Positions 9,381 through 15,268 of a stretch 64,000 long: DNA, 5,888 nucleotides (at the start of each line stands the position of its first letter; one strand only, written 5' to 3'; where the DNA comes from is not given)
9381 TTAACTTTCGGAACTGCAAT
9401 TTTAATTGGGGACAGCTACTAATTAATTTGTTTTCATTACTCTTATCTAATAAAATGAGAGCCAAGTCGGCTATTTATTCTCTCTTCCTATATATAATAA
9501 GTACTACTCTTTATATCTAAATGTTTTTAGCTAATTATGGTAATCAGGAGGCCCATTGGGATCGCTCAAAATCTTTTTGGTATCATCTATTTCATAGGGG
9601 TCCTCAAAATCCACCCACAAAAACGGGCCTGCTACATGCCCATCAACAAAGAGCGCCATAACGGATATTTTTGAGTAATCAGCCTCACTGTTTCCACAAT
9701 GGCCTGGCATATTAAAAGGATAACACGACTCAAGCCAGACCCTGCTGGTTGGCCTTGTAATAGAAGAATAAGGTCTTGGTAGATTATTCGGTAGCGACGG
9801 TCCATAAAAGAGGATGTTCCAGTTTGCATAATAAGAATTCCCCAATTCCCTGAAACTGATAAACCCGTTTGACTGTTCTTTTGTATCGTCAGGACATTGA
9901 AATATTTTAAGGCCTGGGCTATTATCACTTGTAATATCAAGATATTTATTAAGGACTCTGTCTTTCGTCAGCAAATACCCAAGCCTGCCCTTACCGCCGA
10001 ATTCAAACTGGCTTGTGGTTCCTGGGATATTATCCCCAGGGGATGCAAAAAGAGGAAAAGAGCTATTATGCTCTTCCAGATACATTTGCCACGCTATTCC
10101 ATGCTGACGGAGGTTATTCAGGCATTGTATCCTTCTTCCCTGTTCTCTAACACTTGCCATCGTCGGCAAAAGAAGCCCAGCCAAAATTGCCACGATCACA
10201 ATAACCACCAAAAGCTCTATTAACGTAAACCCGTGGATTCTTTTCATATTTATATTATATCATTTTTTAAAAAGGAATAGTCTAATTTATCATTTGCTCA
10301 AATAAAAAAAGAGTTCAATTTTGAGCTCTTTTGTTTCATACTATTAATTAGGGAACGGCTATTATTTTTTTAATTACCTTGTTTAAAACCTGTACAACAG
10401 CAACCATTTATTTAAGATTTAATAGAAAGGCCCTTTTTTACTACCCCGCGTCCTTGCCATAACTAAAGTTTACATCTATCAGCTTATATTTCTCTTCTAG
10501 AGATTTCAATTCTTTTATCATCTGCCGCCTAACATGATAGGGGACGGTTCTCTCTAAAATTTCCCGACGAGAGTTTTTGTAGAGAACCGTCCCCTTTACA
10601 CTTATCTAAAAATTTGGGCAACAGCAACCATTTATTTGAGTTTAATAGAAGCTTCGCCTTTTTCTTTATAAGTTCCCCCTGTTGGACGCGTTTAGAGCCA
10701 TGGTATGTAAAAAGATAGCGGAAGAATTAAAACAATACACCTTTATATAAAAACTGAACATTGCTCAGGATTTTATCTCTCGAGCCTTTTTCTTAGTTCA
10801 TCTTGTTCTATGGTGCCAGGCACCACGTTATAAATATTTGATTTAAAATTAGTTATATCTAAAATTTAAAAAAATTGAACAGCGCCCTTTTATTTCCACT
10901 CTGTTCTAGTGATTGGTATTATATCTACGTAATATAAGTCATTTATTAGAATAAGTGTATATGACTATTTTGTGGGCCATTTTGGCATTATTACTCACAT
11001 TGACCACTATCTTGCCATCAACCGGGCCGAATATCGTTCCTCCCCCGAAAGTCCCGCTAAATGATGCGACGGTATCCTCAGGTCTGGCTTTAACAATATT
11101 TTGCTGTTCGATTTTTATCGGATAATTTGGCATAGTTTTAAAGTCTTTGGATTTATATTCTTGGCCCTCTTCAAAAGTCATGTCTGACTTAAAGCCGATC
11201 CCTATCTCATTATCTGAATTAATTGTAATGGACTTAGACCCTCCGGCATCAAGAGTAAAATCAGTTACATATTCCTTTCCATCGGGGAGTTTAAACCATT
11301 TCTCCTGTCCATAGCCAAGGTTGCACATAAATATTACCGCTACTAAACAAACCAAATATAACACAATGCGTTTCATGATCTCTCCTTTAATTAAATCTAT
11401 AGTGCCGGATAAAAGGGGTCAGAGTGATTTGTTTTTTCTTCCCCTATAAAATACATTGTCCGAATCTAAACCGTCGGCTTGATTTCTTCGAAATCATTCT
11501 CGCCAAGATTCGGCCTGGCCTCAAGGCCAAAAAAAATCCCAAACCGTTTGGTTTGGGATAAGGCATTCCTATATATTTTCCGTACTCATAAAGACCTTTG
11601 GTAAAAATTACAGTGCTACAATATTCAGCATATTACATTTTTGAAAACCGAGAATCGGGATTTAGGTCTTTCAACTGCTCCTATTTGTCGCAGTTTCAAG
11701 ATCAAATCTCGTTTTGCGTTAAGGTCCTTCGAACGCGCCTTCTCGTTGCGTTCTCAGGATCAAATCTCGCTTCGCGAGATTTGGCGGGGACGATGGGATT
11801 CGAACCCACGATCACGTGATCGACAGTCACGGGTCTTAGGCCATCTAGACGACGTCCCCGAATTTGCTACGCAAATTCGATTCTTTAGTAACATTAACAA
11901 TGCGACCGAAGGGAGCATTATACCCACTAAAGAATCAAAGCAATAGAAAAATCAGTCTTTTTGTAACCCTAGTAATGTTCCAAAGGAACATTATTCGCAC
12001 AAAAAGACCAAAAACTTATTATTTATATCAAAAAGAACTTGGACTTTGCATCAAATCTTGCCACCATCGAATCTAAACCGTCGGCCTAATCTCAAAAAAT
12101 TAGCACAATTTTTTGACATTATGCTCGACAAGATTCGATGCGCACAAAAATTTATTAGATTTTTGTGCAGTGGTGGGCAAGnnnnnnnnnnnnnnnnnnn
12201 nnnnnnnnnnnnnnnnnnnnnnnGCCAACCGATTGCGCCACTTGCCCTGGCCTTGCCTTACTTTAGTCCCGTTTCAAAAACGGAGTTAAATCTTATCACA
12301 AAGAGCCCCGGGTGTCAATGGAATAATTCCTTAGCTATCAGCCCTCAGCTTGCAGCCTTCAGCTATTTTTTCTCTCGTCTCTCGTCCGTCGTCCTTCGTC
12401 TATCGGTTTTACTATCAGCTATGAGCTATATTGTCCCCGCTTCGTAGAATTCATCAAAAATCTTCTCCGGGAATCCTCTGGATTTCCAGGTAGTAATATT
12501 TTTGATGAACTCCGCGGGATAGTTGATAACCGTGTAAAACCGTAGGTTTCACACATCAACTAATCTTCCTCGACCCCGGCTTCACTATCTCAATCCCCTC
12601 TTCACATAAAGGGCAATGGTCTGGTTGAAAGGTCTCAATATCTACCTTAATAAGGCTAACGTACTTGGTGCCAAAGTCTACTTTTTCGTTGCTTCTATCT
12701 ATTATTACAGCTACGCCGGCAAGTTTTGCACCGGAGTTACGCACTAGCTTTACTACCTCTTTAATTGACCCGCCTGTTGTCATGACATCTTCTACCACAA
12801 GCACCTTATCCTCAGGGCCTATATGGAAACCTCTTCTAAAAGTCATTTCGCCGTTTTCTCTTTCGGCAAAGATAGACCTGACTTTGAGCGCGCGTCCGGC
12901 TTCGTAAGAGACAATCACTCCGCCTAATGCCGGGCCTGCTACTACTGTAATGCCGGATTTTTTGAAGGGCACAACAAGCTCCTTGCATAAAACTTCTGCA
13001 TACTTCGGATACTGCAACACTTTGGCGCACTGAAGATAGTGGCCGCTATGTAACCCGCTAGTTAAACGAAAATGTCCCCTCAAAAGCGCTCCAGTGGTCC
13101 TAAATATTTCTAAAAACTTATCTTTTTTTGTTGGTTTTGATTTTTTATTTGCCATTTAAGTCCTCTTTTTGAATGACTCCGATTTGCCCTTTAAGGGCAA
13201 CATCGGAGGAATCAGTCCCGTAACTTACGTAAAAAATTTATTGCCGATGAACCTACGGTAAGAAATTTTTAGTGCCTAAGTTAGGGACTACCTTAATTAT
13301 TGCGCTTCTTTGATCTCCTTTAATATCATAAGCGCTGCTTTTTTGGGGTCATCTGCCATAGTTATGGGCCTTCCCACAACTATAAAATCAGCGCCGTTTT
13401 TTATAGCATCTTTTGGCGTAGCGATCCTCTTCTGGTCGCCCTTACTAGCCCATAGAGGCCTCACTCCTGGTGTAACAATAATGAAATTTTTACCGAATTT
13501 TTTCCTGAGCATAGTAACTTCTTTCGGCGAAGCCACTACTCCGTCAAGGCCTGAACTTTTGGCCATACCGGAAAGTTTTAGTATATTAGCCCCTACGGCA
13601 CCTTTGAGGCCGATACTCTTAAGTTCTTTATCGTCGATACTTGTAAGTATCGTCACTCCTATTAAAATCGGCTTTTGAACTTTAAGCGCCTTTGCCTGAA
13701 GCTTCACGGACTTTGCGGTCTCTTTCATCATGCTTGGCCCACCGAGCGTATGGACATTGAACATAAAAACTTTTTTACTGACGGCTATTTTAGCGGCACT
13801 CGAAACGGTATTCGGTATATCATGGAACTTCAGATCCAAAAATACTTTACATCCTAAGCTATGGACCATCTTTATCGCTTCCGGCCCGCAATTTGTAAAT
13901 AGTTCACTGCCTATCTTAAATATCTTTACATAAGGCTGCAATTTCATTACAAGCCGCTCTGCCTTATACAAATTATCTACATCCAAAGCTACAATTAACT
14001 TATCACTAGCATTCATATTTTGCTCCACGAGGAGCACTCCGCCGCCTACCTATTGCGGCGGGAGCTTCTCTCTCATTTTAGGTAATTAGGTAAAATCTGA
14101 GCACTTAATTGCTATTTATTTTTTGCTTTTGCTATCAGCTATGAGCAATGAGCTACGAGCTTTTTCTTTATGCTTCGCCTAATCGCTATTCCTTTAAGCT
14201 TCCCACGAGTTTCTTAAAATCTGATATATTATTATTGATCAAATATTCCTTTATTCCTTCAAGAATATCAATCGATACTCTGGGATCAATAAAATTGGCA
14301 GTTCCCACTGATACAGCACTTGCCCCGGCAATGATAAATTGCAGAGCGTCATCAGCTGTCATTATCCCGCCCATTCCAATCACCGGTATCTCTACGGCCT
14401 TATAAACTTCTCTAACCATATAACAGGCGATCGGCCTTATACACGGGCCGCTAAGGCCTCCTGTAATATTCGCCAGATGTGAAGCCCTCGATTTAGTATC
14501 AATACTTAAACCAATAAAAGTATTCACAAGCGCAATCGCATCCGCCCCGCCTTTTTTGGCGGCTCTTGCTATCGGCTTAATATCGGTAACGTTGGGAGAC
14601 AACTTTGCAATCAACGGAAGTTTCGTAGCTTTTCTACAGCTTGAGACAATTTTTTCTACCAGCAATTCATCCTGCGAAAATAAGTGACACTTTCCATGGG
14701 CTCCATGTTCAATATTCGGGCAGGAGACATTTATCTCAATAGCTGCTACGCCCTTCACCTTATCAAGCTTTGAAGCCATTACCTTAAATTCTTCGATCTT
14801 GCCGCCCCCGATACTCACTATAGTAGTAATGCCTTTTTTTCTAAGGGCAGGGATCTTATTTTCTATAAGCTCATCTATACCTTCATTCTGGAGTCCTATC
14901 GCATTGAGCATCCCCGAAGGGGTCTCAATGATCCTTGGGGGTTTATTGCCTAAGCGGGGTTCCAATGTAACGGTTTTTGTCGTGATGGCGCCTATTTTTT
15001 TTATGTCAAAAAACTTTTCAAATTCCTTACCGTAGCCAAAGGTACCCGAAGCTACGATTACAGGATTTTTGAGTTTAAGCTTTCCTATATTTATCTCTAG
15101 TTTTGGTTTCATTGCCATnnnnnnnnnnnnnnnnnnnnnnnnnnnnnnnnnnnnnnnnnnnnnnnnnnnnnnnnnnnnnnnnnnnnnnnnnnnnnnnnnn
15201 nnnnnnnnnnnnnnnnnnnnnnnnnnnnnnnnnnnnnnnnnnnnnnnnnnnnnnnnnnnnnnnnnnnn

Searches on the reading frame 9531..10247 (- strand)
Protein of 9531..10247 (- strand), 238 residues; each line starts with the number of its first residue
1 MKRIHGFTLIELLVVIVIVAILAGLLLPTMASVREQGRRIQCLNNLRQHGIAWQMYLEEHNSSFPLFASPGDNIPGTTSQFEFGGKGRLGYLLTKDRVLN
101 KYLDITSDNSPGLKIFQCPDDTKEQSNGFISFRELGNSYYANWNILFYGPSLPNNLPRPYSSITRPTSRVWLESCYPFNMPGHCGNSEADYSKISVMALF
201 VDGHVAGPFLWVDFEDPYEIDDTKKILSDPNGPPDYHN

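Call 79: search_protein_families(library=pfam, proteins=[window:9531-10247:-], max_evalue=0.001)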
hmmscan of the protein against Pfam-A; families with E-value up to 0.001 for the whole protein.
window:9531-10247:- (238 aa): 2 families
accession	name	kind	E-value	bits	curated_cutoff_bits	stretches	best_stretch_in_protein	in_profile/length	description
PF07963.17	N_methyl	-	1.3e-08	34.5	21.2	1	1-27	1-27/27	Prokaryotic N-terminal methylation motif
PF07596.16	SBP_bac_10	-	1.1e-07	32.7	23.3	1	32-74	2-43/268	Protein of unknown function (DUF1559)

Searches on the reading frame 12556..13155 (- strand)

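Call 11: search_protein_families(library=pfam, proteins=[window:12556-13155:-], max_evalue=0.001)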
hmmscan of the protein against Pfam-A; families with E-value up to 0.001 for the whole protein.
window:12556-13155:- (199 aa): 1 family
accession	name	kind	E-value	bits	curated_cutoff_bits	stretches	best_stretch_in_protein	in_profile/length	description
PF00156.33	Pribosyltran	-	8.4e-11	41.9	26.3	1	70-169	31-141/158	Phosphoribosyl transferase domain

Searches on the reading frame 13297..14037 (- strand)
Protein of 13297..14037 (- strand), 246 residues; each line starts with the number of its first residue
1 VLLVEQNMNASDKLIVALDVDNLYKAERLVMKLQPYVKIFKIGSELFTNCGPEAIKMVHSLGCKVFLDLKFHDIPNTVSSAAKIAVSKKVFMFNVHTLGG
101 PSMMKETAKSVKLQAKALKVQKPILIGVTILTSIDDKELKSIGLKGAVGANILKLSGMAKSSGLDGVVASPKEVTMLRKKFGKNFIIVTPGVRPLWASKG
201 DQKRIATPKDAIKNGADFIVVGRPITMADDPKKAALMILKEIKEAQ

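Call 11: search_protein_families(library=pfam, proteins=[window:13297-14037:-], max_evalue=0.001)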
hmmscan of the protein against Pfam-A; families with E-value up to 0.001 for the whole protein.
window:13297-14037:- (246 aa): 1 family
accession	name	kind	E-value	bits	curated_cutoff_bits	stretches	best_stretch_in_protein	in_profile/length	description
PF00215.30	OMPdecase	-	1.7e-57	195.3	27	1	13-236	2-219/221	Orotidine 5'-phosphate decarboxylase / HUMPS family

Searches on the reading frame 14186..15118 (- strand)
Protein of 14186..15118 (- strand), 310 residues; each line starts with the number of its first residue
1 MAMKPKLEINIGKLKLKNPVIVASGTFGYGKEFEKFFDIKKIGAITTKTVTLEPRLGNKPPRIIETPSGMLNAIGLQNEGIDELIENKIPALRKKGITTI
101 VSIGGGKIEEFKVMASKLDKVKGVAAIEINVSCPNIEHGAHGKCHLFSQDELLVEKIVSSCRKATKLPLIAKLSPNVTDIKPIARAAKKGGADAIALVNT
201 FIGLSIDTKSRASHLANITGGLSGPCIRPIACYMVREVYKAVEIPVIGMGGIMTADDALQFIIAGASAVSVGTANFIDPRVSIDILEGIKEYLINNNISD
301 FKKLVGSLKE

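Call 11: search_protein_families(library=pfam, proteins=[window:14186-15118:-], max_evalue=0.001)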
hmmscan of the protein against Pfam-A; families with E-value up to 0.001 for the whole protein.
window:14186-15118:- (310 aa): 4 families
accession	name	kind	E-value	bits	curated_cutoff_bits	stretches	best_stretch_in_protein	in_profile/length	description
PF01180.27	DHO_dh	-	9.4e-78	261.8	27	1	7-293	2-291/291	Dihydroorotate dehydrogenase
PF01207.24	Dus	-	5e-09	36.2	20.4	1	98-196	55-156/311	Dihydrouridine synthase (Dus)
PF03060.21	NMO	-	1.1e-06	28.7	28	1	232-274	182-224/331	Nitronate monooxygenase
PF00977.27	His_biosynth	-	2.4e-05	24.3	23.6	1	228-288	58-118/228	Histidine biosynthesis protein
